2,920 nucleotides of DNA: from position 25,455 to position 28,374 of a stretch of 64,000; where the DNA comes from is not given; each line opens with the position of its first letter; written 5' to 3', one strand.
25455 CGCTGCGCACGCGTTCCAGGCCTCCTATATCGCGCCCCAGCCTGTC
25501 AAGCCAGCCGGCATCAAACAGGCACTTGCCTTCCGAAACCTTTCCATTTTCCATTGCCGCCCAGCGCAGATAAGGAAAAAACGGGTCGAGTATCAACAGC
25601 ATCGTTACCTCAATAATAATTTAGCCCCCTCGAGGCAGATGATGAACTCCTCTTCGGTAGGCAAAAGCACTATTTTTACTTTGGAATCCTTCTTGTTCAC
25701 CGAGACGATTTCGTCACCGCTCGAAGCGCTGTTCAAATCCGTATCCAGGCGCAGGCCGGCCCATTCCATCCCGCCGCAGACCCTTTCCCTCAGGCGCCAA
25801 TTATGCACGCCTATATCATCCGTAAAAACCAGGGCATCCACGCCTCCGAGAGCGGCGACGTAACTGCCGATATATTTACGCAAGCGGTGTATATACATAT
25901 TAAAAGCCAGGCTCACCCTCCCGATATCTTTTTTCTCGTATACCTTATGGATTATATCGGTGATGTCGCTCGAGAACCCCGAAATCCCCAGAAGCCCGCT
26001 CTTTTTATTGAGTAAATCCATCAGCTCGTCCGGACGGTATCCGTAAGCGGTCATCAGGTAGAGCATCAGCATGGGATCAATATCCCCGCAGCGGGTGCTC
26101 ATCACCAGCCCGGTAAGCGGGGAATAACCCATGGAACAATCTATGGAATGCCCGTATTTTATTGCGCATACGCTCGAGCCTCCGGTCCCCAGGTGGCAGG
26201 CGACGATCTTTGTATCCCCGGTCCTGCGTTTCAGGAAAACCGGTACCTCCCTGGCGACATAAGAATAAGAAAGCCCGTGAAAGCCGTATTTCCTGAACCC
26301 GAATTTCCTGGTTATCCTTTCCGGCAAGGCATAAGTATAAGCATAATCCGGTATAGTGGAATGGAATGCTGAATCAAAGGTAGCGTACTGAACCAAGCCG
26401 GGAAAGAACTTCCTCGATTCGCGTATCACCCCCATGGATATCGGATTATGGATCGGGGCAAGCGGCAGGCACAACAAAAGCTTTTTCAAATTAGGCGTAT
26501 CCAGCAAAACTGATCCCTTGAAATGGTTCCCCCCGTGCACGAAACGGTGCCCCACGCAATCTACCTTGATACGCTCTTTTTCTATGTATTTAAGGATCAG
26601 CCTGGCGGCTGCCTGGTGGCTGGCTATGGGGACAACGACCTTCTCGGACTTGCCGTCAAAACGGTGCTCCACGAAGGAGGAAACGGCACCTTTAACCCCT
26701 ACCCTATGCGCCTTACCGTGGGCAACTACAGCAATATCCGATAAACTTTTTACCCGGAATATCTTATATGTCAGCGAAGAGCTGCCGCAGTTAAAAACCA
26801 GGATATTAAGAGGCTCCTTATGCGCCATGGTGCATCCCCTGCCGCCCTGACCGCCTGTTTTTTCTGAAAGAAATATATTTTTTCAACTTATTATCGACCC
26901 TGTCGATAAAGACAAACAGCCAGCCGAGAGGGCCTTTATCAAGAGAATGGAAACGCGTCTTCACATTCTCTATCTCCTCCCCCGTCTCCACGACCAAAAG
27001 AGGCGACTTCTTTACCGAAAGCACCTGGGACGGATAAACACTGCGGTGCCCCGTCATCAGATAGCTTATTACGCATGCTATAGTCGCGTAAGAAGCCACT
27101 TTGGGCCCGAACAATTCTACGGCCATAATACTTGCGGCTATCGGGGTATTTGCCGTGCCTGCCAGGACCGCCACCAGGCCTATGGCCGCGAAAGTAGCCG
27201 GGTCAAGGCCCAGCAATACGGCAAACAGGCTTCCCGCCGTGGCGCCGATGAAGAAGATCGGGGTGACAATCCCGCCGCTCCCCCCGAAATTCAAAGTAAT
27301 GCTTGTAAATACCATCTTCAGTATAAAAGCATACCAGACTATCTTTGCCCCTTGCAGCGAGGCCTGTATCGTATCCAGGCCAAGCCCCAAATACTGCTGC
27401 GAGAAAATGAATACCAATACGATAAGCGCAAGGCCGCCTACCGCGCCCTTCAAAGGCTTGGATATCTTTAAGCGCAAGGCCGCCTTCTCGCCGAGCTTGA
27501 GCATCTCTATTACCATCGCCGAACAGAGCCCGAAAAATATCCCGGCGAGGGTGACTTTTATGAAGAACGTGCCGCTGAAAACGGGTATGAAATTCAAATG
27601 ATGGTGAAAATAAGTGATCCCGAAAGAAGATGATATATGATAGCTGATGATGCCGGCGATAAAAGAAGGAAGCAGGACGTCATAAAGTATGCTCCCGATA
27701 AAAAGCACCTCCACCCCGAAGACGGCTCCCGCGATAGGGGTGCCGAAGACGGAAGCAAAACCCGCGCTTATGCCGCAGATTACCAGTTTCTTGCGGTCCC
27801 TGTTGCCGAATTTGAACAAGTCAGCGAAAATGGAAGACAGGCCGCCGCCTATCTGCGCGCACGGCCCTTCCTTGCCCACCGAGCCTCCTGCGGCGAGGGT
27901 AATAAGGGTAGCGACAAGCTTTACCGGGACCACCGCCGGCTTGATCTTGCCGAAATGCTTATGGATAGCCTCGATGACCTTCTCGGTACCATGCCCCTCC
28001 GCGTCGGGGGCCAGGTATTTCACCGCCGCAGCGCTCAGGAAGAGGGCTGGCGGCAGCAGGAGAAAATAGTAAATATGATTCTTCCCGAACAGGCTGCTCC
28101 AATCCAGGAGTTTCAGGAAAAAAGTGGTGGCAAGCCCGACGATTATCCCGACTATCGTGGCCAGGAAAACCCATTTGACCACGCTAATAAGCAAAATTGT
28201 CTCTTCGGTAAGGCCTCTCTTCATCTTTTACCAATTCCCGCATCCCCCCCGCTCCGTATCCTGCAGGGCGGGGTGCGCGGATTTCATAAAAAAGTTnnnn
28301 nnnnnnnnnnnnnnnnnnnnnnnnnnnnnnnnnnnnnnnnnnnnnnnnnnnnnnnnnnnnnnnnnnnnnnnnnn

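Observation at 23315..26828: Acetate kinase followed by a catalytically degenerate acetate-kinase paralogue and a degenerate FolE2-like protein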

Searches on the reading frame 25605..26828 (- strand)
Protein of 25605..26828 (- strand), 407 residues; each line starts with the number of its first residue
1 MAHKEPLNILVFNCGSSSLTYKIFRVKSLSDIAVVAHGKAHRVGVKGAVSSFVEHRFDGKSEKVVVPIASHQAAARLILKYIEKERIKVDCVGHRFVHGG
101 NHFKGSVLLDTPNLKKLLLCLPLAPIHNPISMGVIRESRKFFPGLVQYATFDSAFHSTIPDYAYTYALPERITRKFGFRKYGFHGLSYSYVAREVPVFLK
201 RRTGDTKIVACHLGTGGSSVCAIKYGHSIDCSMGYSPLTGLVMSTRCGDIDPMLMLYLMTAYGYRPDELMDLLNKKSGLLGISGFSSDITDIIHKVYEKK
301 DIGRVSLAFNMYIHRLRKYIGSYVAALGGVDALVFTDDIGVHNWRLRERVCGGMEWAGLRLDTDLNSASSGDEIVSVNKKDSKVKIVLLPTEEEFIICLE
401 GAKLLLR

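Call 3: search_protein_families(library=pfam, proteins=[window:25605-26828:-], max_evalue=0.01)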
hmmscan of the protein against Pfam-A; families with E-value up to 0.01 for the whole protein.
window:25605-26828:- (407 aa): 1 family
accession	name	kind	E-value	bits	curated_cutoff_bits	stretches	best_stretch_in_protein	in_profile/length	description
PF00871.23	Acetate_kinase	-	2e-113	379.4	22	1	9-398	2-391/392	Acetokinase family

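Call 4: search_protein_families(library=ncbifam, proteins=[window:25605-26828:-], max_evalue=0.01)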
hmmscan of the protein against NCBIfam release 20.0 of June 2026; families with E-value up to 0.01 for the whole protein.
window:25605-26828:- (407 aa): 8 families
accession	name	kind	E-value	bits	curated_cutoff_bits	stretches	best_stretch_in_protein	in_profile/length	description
TIGR00016.1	ackA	subfamily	8e-114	380.5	293.4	1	8-404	5-403/405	acetate/propionate family kinase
NF009063.0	PRK12397.1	equivalog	3.9e-89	299.1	659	1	8-400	4-388/404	acetate/propionate family kinase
NF009045.0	PRK12379.1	equivalog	1.7e-88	297.2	580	1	9-404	7-392/402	propionate kinase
NF005462.0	PRK07058.1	equivalog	7.7e-86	288.6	486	1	9-405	6-390/396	acetate/propionate family kinase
NF005520.0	PRK07157.1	equivalog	2.5e-85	287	561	1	8-403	4-396/400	acetate kinase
NF009099.0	PRK12440.1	equivalog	1.6e-83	280.9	693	1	9-405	6-397/397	acetate/propionate family kinase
NF002834.0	PRK03011.1-5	subfamily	2.5e-15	56.4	222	1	179-340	150-307/357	butyrate kinase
TIGR02707.1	butyr_kinase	equivalog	1.8e-11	43.7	289.1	1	179-341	147-305/351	butyrate kinase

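Call 21: search_solved_structures(query=window:25605-26828:-, show_alignments=3, max_evalue=1e-60)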
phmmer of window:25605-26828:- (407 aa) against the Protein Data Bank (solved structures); distinct sequences matched with E-value up to 1e-60: 18.
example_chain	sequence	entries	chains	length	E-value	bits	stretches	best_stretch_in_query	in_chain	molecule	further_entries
4h0o_A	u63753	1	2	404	1.8e-110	372.9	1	3-404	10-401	Acetate kinase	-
2iir_A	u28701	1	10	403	1.3e-93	317.4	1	8-400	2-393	Acetate kinase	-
6ioy_A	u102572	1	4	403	6.7e-91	308.5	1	8-400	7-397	Acetate kinase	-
1tuu_A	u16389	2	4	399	1.6e-88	300.7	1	8-402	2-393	Acetate kinase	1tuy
1g99_A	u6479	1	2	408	1.8e-88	300.6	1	8-402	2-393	ACETATE KINASE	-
9dv8_A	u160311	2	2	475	4.1e-79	269.7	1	7-402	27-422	Acetate kinase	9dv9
7fj7_A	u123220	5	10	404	1.2e-75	258.3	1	8-404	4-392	Probable propionate kinase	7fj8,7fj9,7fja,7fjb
3sk3_A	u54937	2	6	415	2.5e-71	244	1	3-404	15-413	Acetate kinase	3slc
3khy_A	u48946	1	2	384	9.6e-70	238.8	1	8-402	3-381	Propionate kinase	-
4ijn_A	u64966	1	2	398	1.5e-69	238.2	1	8-398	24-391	Acetate kinase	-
4xh4_A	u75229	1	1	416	1.4e-68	235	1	9-401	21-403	Propionate kinase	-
4fwl_A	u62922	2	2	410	3.1e-68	233.9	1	5-401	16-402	Propionate kinase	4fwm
1x3m_A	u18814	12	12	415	3.2e-68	233.8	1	5-401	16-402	Propionate kinase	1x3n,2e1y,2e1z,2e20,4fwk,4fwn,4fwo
4xh1_A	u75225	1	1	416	5e-68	233.2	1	9-401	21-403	Propionate kinase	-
4xh5_A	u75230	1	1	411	1.5e-67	231.6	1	9-401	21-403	Propionate kinase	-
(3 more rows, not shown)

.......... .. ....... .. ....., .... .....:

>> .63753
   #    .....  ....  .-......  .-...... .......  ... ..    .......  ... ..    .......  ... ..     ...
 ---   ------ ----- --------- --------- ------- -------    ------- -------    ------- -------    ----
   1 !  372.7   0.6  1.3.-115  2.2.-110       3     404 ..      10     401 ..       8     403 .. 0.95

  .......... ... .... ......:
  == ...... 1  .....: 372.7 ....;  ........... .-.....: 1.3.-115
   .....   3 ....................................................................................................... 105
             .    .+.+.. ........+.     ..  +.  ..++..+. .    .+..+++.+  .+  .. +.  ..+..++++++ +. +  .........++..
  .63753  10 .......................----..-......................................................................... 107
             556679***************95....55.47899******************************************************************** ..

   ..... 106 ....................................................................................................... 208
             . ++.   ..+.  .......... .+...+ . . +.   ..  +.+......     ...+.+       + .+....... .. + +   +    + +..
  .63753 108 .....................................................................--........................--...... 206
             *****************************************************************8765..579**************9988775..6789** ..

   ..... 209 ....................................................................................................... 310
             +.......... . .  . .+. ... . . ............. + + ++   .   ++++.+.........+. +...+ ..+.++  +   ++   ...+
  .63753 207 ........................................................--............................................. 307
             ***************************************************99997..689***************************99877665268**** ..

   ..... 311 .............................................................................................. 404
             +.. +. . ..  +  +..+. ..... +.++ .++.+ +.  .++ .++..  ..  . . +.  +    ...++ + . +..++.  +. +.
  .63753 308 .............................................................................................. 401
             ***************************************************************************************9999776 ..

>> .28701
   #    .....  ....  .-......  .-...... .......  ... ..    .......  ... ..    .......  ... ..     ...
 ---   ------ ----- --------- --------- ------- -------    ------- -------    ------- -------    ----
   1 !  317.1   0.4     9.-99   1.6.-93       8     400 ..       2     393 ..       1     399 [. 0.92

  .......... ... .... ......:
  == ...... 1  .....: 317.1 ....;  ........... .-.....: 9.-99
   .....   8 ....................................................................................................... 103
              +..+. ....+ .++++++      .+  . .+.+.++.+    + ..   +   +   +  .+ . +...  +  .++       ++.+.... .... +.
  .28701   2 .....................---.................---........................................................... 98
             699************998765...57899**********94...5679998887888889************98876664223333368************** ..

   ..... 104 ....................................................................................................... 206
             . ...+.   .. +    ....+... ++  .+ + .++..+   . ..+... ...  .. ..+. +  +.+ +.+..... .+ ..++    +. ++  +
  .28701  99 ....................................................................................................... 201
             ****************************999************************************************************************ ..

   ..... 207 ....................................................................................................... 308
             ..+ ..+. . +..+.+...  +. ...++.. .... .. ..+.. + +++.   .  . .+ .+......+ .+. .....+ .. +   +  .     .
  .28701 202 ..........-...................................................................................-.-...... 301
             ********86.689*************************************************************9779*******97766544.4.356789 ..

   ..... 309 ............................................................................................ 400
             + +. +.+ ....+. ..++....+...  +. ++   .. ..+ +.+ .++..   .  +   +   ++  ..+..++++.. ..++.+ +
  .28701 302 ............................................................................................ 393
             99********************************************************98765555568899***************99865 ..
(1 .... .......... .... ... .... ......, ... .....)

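Call 66: find_related_loci(query=A5, collection=metagenome_contigs, flank=4000)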
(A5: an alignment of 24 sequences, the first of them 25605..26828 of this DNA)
Query A5 (407 aa) in metagenome_contigs; peptide patterns used: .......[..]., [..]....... (x = any residue, [..] = any of these).
600 stretches matched a pattern (row limit reached: there are more); 392 encode a relative of the query (tblastn E <= 1e-3); the best 80 are kept; 80 distinct loci.
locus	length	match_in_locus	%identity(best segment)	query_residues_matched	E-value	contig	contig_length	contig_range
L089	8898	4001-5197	75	7-405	0e+0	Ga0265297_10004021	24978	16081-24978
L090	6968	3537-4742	73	4-405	0e+0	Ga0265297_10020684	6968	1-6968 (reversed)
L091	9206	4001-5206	74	4-405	0e+0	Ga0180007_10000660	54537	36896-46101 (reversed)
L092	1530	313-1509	68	7-405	0e+0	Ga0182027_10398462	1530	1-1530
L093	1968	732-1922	62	7-405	0e+0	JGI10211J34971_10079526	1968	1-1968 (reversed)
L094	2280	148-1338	63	7-405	0e+0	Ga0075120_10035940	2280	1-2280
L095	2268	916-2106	64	7-405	0e+0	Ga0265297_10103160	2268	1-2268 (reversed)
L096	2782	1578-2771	62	7-405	1e-180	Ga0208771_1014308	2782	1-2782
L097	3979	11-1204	62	7-405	3e-176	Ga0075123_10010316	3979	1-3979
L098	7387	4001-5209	60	1-405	7e-170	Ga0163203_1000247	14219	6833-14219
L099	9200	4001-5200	60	4-405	1e-167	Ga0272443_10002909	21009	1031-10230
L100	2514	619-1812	62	7-405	5e-178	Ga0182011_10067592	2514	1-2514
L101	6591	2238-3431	62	7-405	1e-167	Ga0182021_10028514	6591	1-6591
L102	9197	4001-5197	60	3-405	2e-166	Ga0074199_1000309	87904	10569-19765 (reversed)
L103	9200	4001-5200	60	4-405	2e-166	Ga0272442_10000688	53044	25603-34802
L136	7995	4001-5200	58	7-405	1e-153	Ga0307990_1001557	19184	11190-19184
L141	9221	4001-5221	57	1-405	7e-153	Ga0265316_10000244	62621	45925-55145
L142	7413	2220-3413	55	7-405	2e-151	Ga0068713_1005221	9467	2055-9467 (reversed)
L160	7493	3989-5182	52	7-407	3e-145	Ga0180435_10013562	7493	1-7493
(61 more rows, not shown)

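Call 73: search_protein_families(library=pfam, proteins=[L142:1031-2179:+, L142:3939-5237:+, L142:5293-6168:+, L160:2812-3939:+, L160:5321-6526:+, L160:2171-2806:+, L136:3016-4020:+, L136:6494-7333:+, L141:6773-7909:+, L136:2005-2973:+], max_evalue=0.00001)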
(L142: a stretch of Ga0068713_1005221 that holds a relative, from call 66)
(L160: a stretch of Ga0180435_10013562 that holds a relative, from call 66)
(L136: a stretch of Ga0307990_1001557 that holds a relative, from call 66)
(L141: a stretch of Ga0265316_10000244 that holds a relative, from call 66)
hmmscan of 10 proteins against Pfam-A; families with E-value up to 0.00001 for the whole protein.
L142:1031-2179:+ (382 aa): 2 families
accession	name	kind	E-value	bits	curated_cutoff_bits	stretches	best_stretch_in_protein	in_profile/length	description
PF01041.23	DegT_DnrJ_EryC1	-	9.2e-93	311.7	19.8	1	17-376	5-359/360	DegT/DnrJ/EryC1/StrS aminotransferase family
PF00155.27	Aminotran_1_2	-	4.7e-10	39.6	19.7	1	52-331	65-338/361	Aminotransferase class I and II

L142:3939-5237:+ (432 aa): 3 families
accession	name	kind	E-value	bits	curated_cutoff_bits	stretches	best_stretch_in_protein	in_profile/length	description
PF07702.18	UTRA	-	7.8e-31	107.2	23.8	1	105-243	3-141/141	UTRA domain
PF00359.27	PTS_EIIA_2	-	2.2e-30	106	27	1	291-431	2-142/144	Phosphoenolpyruvate-dependent sugar phosphotransferase system, EIIA 2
PF00392.27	GntR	-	5.2e-14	52.1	27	1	19-81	2-64/64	Bacterial regulatory proteins, gntR family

L142:5293-6168:+ (291 aa): 1 family
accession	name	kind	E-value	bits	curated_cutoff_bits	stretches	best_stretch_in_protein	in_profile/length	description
PF01937.24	ARMT1-like_dom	-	7.9e-62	209.7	25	1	4-273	2-308/311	Damage-control phosphatase ARMT1-like domain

L160:2812-3939:+ (375 aa): 2 families
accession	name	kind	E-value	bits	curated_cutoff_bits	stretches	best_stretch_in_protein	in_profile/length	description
PF01041.23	DegT_DnrJ_EryC1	-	6.2e-87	292.6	19.8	1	11-370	5-359/360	DegT/DnrJ/EryC1/StrS aminotransferase family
PF00155.27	Aminotran_1_2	-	1.6e-06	28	19.7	1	36-116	51-137/361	Aminotransferase class I and II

L160:5321-6526:+ (401 aa): 1 family
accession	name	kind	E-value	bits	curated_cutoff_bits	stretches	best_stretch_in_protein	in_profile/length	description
PF13529.12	Peptidase_C39_2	-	2.7e-15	57.6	24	1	233-373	13-141/143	Peptidase_C39 like family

L160:2171-2806:+ (211 aa): 4 families
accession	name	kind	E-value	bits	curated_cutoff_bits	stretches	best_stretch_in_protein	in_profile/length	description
PF13649.12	Methyltransf_25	-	1.8e-07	32.1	27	1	56-125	1-75/97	Methyltransferase domain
PF08242.18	Methyltransf_12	-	7.6e-07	30.2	30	1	57-127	1-78/98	Methyltransferase domain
PF13489.12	Methyltransf_23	-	2.5e-06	27.8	27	1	41-93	11-60/164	Methyltransferase domain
PF08241.18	Methyltransf_11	-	7.2e-06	27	21.2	0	57-148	1-85/95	Methyltransferase domain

L136:3016-4020:+ (334 aa): 1 family
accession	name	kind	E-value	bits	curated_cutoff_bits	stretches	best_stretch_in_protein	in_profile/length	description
PF01515.24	PTA_PTB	-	2.3e-97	326.7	24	1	9-310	3-319/319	Phosphate acetyl/butaryl transferase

L136:6494-7333:+ (279 aa): 5 families
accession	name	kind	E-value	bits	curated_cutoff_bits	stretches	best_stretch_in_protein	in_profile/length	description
PF10609.15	ParA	-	6.1e-98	327.6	27.1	1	21-267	1-245/246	NUBPL iron-transfer P-loop NTPase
PF01656.29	CbiA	-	1.2e-12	48.4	25.4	1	26-245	1-123/125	CobQ/CobB/MinD/ParA nucleotide binding domain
PF13614.12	AAA_31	-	4e-11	43.6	27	1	28-145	6-130/177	AAA domain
PF02374.21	ArsA_ATPase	-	1.4e-08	34.8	24.3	1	25-102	2-70/305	Anion-transporting ATPase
PF09140.17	MipZ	-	9.6e-06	25.5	20.7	0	28-141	5-108/262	ATPase MipZ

L141:6773-7909:+ (378 aa): 7 families
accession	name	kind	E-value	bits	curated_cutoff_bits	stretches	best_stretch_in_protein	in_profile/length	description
PF13646.12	HEAT_2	-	9e-49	164.1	27.7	4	79-160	5-87/88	HEAT repeats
PF03130.22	HEAT_PBS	-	2e-29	99.1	20.9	0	89-115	1-27/27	PBS lyase HEAT-like repeat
PF02985.28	HEAT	-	9.8e-26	87.8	23.5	0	107-129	3-25/31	HEAT repeat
PF12717.13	Cnd1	-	1.6e-09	38.4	26.4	0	103-164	16-86/162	non-SMC mitotic condensation complex subunit 1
PF00514.29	Arm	-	7.5e-09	35.8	20.6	0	82-98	21-37/41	Armadillo/beta-catenin-like repeat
PF13513.12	HEAT_EZ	-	8.9e-09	36.1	27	0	183-225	3-55/55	HEAT-like repeat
PF01602.26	Adaptin_N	-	1.4e-07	31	37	0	108-357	83-301/524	Adaptin N terminal region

L136:2005-2973:+ (322 aa): 6 families
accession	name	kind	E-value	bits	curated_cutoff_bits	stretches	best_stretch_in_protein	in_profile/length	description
PF00990.26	GGDEF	-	2.5e-29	102.6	23.8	1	168-316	3-160/161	Diguanylate cyclase, GGDEF domain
PF13426.13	PAS_9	-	2.7e-13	50.5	27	1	38-140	2-103/103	PAS domain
PF00989.32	PAS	-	5.8e-11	42.8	22.6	1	32-137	6-112/113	PAS fold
PF08448.16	PAS_4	-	6.2e-09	36.5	23.1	1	33-142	1-109/110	PAS fold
PF13188.13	PAS_8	-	6e-07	29.6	21.8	1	31-89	5-62/65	PAS domain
PF08447.18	PAS_3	-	8.8e-07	29.5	25.6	1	83-134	34-88/89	PAS fold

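Call 87: search_protein_families(library=padloc, proteins=[window:25605-26828:-], max_evalue=0.01)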
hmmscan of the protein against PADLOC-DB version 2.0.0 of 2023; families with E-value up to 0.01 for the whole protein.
window:25605-26828:- (407 aa): 0 families

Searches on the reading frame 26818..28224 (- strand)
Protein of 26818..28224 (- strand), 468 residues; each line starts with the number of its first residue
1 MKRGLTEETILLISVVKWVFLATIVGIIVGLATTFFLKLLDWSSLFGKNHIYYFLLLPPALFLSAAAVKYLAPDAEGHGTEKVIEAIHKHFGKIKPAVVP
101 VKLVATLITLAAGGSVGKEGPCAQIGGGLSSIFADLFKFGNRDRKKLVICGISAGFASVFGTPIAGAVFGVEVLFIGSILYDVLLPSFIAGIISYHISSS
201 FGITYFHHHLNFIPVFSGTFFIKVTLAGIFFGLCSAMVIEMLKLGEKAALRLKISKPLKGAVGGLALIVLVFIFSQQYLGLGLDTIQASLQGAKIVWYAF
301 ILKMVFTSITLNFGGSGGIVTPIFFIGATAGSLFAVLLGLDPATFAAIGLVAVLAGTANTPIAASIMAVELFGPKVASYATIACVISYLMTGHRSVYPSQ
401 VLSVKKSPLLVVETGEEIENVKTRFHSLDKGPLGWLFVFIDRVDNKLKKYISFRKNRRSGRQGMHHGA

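Call 3: search_protein_families(library=pfam, proteins=[window:26818-28224:-], max_evalue=0.01)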
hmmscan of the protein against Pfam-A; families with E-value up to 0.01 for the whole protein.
window:26818-28224:- (468 aa): 1 family
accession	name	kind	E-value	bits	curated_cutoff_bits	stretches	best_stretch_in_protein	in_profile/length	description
PF00654.25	Voltage_CLC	-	2.4e-74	251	24.8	1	61-391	2-345/346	Voltage gated chloride channel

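Call 4: search_protein_families(library=ncbifam, proteins=[window:26818-28224:-], max_evalue=0.01)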
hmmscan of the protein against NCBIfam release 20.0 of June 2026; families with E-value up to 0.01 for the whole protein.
window:26818-28224:- (468 aa): 3 families
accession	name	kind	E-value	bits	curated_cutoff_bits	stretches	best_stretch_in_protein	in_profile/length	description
NF002505.0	PRK01862.1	equivalog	3.1e-36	125.2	482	1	62-391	80-419/577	ClcB-like voltage-gated chloride channel protein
NF002437.0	PRK01610.1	equivalog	5.6e-27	94.8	425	1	81-391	94-412/429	voltage-gated ClC-type chloride channel ClcB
NF003640.0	PRK05277.1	equivalog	3.4e-26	92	350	1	17-371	32-413/471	H(+)/Cl(-) exchange transporter ClcA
